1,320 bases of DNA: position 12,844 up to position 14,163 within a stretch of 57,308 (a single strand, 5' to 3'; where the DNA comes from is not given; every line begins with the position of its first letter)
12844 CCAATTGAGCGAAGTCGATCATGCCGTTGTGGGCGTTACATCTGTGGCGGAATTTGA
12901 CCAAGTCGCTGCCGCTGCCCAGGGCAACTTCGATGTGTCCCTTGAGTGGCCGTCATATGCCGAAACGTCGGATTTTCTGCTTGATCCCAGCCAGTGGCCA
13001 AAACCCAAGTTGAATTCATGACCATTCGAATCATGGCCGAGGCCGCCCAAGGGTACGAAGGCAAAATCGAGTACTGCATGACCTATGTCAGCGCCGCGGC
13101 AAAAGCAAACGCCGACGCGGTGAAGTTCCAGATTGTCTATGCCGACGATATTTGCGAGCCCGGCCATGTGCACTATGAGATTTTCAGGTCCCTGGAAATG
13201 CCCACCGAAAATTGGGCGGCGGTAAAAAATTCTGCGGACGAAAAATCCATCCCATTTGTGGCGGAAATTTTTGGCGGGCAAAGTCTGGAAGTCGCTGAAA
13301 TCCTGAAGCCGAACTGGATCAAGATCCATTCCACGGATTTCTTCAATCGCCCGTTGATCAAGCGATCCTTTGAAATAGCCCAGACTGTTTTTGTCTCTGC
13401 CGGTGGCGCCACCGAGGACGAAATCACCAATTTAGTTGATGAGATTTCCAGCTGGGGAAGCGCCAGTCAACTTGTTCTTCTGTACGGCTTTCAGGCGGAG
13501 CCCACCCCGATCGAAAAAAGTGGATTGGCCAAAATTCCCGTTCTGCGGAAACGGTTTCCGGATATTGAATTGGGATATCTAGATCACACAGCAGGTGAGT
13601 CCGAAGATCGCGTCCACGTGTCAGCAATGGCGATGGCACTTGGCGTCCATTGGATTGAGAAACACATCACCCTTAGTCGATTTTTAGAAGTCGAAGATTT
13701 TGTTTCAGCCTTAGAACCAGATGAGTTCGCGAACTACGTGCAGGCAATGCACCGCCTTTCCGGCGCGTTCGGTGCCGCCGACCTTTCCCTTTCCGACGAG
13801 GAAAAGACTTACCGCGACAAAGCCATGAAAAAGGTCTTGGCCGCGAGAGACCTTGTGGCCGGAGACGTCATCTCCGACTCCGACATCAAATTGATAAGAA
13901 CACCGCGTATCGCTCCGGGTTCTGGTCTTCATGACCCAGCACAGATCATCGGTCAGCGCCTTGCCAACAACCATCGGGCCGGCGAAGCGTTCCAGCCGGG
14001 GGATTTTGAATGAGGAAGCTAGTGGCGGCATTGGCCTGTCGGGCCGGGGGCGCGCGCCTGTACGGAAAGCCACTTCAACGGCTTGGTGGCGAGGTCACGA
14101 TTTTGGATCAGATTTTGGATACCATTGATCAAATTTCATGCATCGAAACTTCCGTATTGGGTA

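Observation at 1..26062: A ~26 kb translationally coupled operon stacks at least five N-acylation chemistries on a minimal, divergent NeuB/cytidylyltransferase core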

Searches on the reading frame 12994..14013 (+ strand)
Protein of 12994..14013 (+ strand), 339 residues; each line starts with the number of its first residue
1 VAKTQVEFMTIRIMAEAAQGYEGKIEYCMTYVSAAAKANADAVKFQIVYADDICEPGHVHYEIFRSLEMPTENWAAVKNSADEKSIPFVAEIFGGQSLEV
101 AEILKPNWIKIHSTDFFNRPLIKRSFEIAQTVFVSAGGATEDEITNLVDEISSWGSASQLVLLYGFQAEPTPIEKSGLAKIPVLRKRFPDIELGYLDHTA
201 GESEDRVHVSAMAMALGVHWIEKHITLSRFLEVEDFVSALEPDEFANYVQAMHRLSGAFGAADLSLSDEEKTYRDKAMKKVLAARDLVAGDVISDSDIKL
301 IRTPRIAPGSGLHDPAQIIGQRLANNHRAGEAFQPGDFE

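Call 5: search_protein_families(library=pfam, proteins=[window:12994-14013:+], max_evalue=0.01)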
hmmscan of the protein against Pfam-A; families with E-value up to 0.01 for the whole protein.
window:12994-14013:+ (339 aa): 2 families
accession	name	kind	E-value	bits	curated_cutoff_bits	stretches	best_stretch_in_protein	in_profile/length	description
PF03102.20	NeuB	-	2.4e-38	132.4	22.1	1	32-261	2-238/241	NeuB family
PF08666.17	SAF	-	3.3e-07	31.2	21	1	283-338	6-62/63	SAF domain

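Call 11: find_encoding_contigs(protein=window:12994-14013:+, flank=10000, max_places=6)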
Protein window:12994-14013:+ (339 aa): no gene with exactly this product is on record in the collection.

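Call 12: search_protein_families(library=ncbifam, proteins=[window:12994-14013:+], max_evalue=0.01)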
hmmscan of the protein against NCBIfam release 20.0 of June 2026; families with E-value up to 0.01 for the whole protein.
window:12994-14013:+ (339 aa): 4 families
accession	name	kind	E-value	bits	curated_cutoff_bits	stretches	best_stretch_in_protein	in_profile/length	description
TIGR03569.1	NeuB_NnaB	equivalog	3.1e-45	154.7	399.65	1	13-331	3-327/329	N-acetylneuraminate synthase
TIGR03586.1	PseI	equivalog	1.7e-39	135.9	340.25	1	13-331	4-325/327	pseudaminic acid synthase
TIGR03170.1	flgA_cterm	equivalog_domain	8.9e-05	22.5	54.65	1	280-338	15-74/137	flagellar basal body P-ring formation chaperone FlgA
TIGR03177.1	pilus_cpaB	equivalog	0.0038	16.5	71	1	277-336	35-96/262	Flp pilus assembly protein CpaB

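Call 13: find_encoding_contigs(protein=window:13018-14013:+, flank=10000, max_places=6)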
Protein window:13018-14013:+ (331 aa): 3 contigs read that carry it; 3 places shown.
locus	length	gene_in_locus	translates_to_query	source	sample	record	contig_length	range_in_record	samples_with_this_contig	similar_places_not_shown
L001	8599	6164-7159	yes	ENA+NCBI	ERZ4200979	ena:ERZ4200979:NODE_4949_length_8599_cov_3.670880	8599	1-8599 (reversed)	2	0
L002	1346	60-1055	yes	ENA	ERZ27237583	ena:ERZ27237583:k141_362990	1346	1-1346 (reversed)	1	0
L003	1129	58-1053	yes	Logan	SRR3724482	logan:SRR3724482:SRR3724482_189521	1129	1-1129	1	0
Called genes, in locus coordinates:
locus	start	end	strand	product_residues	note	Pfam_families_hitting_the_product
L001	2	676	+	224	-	?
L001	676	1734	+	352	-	PF21508:MenC_N (weak), PF13378:MR_MLE_C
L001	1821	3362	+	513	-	PF03358:FMN_red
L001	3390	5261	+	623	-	-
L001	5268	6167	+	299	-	PF00248:Aldo_ket_red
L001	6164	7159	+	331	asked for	PF03102:NeuB, PF08666:SAF (weak)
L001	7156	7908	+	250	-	-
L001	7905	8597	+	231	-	?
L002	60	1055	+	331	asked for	PF03102:NeuB, PF08666:SAF (weak)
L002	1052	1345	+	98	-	?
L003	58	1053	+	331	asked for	PF03102:NeuB, PF08666:SAF (weak)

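Call 16: find_homologous_proteins(query=window:13018-14013:+, max_evalue=1e-10)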
Query window:13018-14013:+ (331 aa): 317 proteins with E <= 1e-10 among 5903 candidates; the best 120 are listed.
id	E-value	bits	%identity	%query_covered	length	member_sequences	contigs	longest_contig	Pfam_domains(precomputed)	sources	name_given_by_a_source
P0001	3.5e-217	738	100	100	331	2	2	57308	PF03102.21,PF08666.18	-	-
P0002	1.1e-158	546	73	100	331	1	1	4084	PF03102.21,PF08666.18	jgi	jgi:N,N'-diacetyllegionaminate synthase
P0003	1.1e-136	473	67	96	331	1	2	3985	PF03102.21,PF08666.18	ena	-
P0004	4.5e-135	468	65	96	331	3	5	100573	PF03102.21,PF08666.18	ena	-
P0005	1.3e-120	421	57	100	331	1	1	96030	PF03102.21,PF08666.18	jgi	jgi:sialic acid synthase SpsE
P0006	1.3e-120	421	58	98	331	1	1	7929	PF03102.21,PF08666.18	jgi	jgi:sialic acid synthase SpsE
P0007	7.1e-120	418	58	98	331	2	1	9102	PF03102.21,PF08666.18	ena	-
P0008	2.3e-119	417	58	98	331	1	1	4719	PF03102.21,PF08666.18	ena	-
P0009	3.0e-119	416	58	98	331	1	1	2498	PF03102.21,PF08666.18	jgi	jgi:sialic acid synthase SpsE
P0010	1.5e-118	414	57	100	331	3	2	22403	PF03102.21,PF08666.18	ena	-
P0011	5.0e-118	412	56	98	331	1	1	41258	PF03102.21,PF08666.18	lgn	-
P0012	7.1e-118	412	55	98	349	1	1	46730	PF03102.21,PF08666.18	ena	-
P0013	1.1e-117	411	57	100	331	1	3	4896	PF03102.21,PF08666.18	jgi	jgi:sialic acid synthase SpsE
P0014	3.3e-117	409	58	98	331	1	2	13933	PF03102.21,PF08666.18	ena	-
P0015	8.3e-117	408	56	98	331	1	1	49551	PF03102.21,PF08666.18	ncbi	ncbi:MAG: N-acetylneuraminate synthase family protein [Pseudomonadota bacterium]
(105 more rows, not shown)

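Call 17: find_encoding_contigs(protein=P0004, flank=10000, max_places=2)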
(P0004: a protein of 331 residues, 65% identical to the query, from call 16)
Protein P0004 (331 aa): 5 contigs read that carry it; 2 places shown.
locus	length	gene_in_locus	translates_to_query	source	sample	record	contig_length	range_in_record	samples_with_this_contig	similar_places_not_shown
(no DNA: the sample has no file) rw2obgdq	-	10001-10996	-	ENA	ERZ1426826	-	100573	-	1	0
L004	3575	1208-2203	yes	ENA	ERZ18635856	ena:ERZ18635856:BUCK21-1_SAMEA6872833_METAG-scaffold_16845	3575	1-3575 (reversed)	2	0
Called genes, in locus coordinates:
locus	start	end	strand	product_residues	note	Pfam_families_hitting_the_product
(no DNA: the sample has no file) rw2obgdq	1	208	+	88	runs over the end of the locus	-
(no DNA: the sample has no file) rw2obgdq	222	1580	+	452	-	PF16254:DUF4910, PF09940:DUF2172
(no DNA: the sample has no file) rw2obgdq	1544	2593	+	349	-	-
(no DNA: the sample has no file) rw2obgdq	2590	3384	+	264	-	PF13489:Methyltransf_23, PF13847:Methyltransf_31, PF08241:Methyltransf_11, PF08242:Methyltransf_12, PF13649:Methyltransf_25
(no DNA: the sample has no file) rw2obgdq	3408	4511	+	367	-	-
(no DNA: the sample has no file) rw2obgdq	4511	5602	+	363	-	PF13378:MR_MLE_C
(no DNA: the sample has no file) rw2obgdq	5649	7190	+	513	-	PF03358:FMN_red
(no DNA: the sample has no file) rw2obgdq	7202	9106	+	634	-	-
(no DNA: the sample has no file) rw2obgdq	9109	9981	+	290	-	PF00248:Aldo_ket_red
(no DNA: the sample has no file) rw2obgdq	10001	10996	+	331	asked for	PF03102:NeuB, PF08666:SAF (faint)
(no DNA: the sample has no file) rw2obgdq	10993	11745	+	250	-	-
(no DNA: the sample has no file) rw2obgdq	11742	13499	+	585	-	PF00664:ABC_membrane, PF00005:ABC_tran, PF02463:SMC_N (faint), PF13304:AAA_21 (faint)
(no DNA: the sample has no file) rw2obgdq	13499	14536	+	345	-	PF08545:ACP_syn_III (weak)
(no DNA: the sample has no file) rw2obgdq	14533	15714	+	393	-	PF01575:MaoC_dehydratas, PF13452:FAS1_DH_region (weak), PF23441:SDR, PF00106:adh_short, PF01370:Epimerase (weak), PF08659:KR, PF13561:adh_short_C2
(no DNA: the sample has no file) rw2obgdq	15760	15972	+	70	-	-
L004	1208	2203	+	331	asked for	PF03102:NeuB, PF08666:SAF (faint)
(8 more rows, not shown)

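Call 18: find_encoding_contigs(protein=P0005, flank=10000, max_places=2)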
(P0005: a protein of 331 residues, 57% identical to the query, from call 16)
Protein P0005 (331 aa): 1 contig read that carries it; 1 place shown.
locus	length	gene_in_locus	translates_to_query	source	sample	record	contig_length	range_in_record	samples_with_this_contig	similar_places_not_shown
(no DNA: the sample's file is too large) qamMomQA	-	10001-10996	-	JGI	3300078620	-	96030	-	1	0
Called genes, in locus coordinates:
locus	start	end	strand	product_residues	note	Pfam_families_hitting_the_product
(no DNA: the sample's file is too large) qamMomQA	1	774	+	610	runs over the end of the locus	PF00664:ABC_membrane, PF13304:AAA_21 (faint), PF00005:ABC_tran, PF13555:AAA_29, PF02463:SMC_N (weak)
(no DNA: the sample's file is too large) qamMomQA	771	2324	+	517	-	-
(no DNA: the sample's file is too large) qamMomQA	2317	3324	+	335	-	PF01073:3Beta_HSD, PF01370:Epimerase, PF02719:Polysacc_synt_2, PF04321:RmlD_sub_bind (weak), PF05368:NmrA (weak), PF07993:NAD_binding_4 (weak), PF13460:NAD_binding_10, PF16363:GDP_Man_Dehyd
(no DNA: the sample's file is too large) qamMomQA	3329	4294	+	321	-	-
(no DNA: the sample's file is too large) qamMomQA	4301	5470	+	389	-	PF01041:DegT_DnrJ_EryC1, PF01212:Beta_elim_lyase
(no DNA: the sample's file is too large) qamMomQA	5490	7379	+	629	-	-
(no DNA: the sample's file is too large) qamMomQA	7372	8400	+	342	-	PF03102:NeuB, PF08666:SAF (weak)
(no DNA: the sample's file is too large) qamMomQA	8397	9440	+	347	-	PF21360:PylC-like_N, PF15632:ATPgrasp_Ter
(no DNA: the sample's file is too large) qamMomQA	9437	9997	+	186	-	PF13302:Acetyltransf_3, PF13420:Acetyltransf_4 (weak)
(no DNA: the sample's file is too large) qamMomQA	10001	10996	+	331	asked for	PF03102:NeuB, PF08666:SAF (weak)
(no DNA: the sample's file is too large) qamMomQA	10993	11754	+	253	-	-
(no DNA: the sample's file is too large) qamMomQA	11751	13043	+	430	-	PF00202:Aminotran_3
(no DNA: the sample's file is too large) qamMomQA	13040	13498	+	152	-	PF13302:Acetyltransf_3, PF00583:Acetyltransf_1, PF13673:Acetyltransf_10 (weak), PF13508:Acetyltransf_7 (weak)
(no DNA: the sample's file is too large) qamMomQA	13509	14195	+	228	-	PF02585:PIG-L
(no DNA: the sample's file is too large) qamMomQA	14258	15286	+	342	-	PF13439:Glyco_transf_4 (weak), PF13579:Glyco_trans_4_4, PF20706:GT4-conflict, PF00534:Glycos_transf_1, PF13692:Glyco_trans_1_4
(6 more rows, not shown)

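Call 19: search_solved_structures(query=window:13018-14013:+, show_alignments=3, max_evalue=0.001)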
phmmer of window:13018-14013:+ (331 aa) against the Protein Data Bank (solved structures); distinct sequences matched with E-value up to 0.001: 8.
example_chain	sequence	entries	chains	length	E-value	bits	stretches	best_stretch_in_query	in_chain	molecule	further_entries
8h2c_A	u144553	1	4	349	1.2e-25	93.7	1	3-331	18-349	Pseudaminic acid synthase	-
1vli_A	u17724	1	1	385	8e-24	87.8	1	3-247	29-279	Spore coat polysaccharide biosynthesis protein spsE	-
6ncs_A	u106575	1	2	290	3.8e-18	69.1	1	4-268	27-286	N-acetylneuraminic acid (Sialic acid) synthetase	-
2wqp_A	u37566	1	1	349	5.2e-18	68.7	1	5-327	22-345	POLYSIALIC ACID CAPSULE BIOSYNTHESIS PROTEIN SIAC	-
4ipi_A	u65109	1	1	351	2.4e-17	66.5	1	5-329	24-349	Polysialic acid capsule biosynthesis protein SiaC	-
1xuu_A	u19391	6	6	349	2.5e-17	66.5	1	5-327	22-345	polysialic acid capsule biosynthesis protein SiaC | N-acetylneuraminate synthase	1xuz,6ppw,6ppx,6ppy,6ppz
4ipj_A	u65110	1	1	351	3.2e-17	66.1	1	5-327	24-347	Polysialic acid capsule biosynthesis protein SiaC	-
3g8r_A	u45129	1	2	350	6.1e-11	45.4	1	81-291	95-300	Probable spore coat polysaccharide biosynthesis protein E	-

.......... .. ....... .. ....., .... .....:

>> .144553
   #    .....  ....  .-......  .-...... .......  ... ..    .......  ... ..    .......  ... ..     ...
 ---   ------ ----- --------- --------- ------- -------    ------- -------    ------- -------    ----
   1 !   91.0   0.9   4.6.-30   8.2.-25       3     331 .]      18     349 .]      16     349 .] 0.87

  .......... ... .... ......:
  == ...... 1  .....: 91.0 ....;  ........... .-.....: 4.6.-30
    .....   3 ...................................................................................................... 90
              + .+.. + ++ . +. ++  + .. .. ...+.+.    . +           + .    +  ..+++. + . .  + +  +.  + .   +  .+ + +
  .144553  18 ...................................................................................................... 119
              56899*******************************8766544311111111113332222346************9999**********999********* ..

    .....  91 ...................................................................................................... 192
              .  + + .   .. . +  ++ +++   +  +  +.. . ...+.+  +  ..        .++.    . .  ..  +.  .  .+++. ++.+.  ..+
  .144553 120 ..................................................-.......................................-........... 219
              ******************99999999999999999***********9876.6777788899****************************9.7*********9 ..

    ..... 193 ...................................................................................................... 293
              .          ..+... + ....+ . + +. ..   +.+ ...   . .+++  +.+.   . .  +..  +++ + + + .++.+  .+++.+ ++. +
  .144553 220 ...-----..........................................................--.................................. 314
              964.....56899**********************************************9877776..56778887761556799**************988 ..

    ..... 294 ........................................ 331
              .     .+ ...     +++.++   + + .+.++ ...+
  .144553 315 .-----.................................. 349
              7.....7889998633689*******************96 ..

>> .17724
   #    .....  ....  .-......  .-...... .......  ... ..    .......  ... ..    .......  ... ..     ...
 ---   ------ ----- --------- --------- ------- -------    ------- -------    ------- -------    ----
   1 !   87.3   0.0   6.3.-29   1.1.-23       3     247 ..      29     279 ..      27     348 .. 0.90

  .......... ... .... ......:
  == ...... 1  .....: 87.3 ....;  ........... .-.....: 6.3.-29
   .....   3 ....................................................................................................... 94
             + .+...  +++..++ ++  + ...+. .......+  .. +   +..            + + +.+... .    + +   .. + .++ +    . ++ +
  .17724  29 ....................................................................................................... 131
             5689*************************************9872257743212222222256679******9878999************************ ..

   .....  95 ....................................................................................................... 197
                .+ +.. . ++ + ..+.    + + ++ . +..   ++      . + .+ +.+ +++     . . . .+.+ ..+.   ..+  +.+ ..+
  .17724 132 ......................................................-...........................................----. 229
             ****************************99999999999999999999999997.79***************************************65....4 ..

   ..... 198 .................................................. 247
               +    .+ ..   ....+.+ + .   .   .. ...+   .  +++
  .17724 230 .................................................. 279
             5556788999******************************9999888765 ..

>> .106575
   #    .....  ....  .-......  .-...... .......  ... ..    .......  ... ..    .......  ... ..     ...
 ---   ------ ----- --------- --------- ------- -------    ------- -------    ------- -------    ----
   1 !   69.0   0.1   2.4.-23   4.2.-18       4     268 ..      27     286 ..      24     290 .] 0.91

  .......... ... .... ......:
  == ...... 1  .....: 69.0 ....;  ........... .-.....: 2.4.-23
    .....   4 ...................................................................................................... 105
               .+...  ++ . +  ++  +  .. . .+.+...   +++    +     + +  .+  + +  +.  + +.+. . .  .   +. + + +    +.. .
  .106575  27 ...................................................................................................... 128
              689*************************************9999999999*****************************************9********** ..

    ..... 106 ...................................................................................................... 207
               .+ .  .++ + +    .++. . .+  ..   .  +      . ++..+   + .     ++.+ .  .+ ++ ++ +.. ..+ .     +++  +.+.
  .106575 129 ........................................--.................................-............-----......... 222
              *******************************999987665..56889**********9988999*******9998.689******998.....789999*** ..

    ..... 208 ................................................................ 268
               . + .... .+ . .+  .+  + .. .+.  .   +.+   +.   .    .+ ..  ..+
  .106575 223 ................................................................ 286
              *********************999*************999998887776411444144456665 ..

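Call 22: find_related_loci(query=A1, collection=genome_contigs, flank=10000)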
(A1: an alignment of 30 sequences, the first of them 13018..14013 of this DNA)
Query A1 (331 aa) in genome_contigs; peptide patterns used: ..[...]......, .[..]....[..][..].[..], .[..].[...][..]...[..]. (x = any residue, [..] = any of these).
459 stretches matched a pattern; 400 encode a relative of the query (tblastn E <= 1e-3); the best 80 are kept; 80 distinct loci.
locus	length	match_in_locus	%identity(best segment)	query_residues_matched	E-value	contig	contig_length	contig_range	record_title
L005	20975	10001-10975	56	1-325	4e-117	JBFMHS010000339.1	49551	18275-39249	MAG: Pseudomonadota bacterium isolate MAG330 MAG330_339, whole genome shotgun sequence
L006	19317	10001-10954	51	4-329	8e-111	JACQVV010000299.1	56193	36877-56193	MAG: Planctomycetota bacterium isolate NC_groundwater_1472_Ag_S-0.65um_69_29 S_p65_S5_coassembly_k141_2151806, whole gen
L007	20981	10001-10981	52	4-330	6e-111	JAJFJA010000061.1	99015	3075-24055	MAG: Alphaproteobacteria bacterium isolate OFTM349 OFTM349_60, whole genome shotgun sequence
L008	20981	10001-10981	52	4-331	1e-106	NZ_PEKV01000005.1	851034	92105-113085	MAG: Ferrovibrio sp. isolate EaCA-1 62, whole genome shotgun sequence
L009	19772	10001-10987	52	3-331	1e-104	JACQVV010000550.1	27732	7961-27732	MAG: Planctomycetota bacterium isolate NC_groundwater_1472_Ag_S-0.65um_69_29 S_p65_S5_coassembly_k141_4522750, whole gen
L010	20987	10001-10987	53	2-331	1e-102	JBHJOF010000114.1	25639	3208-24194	MAG: Kiloniellales bacterium isolate al_S5C224 S5Ck119_508965, whole genome shotgun sequence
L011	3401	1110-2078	51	1-323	1e-98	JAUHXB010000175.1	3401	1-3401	MAG: Alphaproteobacteria bacterium isolate 2_bin.43 NODE_22346_length_3401_cov_0.653024, whole genome shotgun sequence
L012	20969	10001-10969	41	3-330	2e-84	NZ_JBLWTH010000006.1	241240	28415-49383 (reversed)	MAG: Kiloniella sp. isolate EA05-01 A05.004.metabat.2RE.5K@6, whole genome shotgun sequence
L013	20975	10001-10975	41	2-331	6e-83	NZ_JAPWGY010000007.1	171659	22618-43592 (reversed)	Kiloniella laminariae strain G21630-S1 NODE_7_length_171659_cov_76.691, whole genome shotgun sequence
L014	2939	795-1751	41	1-320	1e-81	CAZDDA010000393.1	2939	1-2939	MAG TPA_asm: uncultured Thermotogae bacterium isolate binchicken_co334_192 genome assembly, contig: NODE_75708_length_29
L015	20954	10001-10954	41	5-326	5e-76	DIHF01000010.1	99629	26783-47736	MAG TPA_asm: Micavibrio sp. UBA5703 UBA5703_contig_941, whole genome shotgun sequence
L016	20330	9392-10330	42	2-315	1e-75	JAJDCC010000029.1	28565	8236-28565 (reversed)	MAG: Candidatus Omnitrophota bacterium isolate OFTM210 OFTM210_28, whole genome shotgun sequence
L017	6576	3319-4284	39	1-323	4e-75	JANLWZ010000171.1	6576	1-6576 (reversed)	MAG: Elusimicrobiota bacterium isolate OTE_20_metabat_165_sub OTE_20_k141_4374130, whole genome shotgun sequence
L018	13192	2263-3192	40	5-318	2e-73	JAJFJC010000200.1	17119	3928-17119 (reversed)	MAG: Alphaproteobacteria bacterium isolate OFTM82 OFTM82_199, whole genome shotgun sequence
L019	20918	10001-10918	47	5-315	2e-73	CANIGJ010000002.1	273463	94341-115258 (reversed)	MAG: Rhodospirillaceae bacterium isolate RE-9nov16-338 genome assembly, contig: RE-9nov16-C18, whole genome shotgun sequ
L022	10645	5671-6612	41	1-316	6e-72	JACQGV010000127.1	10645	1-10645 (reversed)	MAG: Chloroflexi bacterium isolate NC_groundwater_1082_Ag_S2p5_67_125 S_2p5_S6_coassembly_k141_2446380, whole genome sho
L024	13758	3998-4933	40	1-315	6e-71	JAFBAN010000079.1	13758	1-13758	MAG: Chitinophagaceae bacterium isolate CP_BM_RX_R9_32 BM_RX_R9_k147_2131089, whole genome shotgun sequence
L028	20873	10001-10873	40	5-295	1e-67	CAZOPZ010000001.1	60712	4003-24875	MAG TPA_asm: uncultured Methanosarcinales archaeon isolate binchicken_co251_164 genome assembly, contig: NODE_713_length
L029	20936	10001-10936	38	1-315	1e-67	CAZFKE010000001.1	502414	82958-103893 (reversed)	MAG TPA_asm: uncultured Sediminibacterium sp. isolate SRP285395_co2_410 genome assembly, contig: NODE_7_length_502414_co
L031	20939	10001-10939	37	1-316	4e-66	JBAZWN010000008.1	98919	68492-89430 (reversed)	MAG: Methylobacter sp. isolate SO_2017_GW1_33 NODE_1404_length_98919_cov_2.465685_OW334_2017, whole genome shotgun seque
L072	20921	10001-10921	30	5-315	3e-36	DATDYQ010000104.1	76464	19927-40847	MAG TPA_asm: Candidatus Nanoarchaeia archaeon isolate SMAG_U8169 k141_1756689, whole genome shotgun sequence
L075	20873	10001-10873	28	3-296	2e-35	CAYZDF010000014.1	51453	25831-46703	MAG TPA_asm: uncultured Gracilibacteraceae bacterium isolate binchicken_co168_128 genome assembly, contig: NODE_1076_len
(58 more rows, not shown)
